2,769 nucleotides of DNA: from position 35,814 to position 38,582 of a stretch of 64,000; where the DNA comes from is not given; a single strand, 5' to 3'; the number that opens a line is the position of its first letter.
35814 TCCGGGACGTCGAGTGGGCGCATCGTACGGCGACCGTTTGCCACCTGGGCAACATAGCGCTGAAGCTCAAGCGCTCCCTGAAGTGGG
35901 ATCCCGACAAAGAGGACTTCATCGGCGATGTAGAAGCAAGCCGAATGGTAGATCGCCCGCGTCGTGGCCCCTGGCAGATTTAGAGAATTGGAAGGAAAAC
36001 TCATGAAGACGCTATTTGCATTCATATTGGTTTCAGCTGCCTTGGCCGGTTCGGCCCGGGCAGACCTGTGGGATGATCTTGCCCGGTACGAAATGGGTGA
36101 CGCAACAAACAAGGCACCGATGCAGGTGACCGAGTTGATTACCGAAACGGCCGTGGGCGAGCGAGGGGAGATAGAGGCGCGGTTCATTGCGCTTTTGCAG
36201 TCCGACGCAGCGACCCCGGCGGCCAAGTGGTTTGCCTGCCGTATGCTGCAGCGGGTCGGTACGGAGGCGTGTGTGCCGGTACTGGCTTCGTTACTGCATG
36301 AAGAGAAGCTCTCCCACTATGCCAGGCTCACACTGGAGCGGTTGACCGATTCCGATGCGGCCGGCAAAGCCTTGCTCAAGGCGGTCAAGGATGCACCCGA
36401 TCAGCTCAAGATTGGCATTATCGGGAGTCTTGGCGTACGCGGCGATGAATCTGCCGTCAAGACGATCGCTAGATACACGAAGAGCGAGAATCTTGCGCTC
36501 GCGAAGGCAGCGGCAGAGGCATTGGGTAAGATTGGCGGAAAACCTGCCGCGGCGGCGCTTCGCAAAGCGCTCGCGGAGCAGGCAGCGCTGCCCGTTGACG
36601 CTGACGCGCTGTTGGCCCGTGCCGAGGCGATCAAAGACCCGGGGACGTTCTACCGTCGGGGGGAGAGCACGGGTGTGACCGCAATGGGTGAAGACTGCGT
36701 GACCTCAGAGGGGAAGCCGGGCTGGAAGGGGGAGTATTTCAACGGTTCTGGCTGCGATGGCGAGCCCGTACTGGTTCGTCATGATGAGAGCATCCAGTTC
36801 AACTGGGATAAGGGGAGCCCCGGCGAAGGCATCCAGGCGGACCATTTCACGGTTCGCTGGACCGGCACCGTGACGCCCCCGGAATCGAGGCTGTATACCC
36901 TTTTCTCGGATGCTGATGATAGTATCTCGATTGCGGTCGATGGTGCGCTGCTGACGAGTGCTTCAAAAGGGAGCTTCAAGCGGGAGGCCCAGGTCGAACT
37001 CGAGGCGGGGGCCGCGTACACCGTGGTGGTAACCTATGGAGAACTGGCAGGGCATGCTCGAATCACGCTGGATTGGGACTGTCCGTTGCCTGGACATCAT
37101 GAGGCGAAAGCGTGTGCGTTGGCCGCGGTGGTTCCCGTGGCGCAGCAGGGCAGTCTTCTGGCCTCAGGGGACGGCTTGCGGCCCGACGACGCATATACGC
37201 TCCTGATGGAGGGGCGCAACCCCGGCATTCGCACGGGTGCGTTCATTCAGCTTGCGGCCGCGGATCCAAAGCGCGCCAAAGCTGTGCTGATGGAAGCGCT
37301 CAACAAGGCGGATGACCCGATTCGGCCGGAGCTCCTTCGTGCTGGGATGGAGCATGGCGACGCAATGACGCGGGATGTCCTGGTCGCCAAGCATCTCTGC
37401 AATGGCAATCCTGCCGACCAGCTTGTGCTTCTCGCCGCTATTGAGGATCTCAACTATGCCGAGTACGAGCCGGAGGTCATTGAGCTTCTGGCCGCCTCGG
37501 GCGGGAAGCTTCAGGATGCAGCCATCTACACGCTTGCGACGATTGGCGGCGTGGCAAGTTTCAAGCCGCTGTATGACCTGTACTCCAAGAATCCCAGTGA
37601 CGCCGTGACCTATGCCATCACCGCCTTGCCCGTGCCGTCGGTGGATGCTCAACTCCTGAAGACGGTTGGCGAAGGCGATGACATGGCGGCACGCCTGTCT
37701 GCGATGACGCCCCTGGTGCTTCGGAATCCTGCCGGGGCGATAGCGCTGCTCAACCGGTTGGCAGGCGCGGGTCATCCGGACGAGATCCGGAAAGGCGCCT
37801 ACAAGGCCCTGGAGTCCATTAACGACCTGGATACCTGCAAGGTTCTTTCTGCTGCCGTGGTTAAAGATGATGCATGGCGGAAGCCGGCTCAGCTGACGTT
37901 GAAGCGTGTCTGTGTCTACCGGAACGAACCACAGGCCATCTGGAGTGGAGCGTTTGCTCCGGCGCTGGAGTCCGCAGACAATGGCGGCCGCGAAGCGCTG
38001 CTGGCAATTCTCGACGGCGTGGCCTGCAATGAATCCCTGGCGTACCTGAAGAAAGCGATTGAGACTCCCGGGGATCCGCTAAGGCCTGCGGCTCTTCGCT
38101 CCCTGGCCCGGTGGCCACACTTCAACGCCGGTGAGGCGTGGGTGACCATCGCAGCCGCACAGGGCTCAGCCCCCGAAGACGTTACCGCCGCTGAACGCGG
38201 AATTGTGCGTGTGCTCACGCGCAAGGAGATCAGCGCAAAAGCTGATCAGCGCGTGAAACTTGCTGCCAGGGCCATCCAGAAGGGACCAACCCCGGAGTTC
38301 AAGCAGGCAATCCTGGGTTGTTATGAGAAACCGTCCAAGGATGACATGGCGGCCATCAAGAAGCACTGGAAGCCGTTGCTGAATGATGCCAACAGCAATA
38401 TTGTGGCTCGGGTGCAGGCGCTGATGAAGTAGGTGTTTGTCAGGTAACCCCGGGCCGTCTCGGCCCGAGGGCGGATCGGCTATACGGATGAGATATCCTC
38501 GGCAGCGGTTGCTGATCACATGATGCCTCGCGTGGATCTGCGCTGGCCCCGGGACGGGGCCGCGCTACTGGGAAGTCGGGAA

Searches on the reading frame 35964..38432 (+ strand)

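Call 64: search_protein_families(library=pfam, proteins=[window:35964-38432:+], max_evalue=0.00001)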
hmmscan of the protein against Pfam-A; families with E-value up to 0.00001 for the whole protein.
window:35964-38432:+ (822 aa): 2 families
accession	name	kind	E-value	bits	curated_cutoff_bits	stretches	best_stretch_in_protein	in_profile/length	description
PF13646.12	HEAT_2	-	3.7e-26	91.7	27.7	1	135-215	2-83/88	HEAT repeats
PF07691.17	PA14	-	9.8e-22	77.8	24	1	250-375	1-137/147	PA14 domain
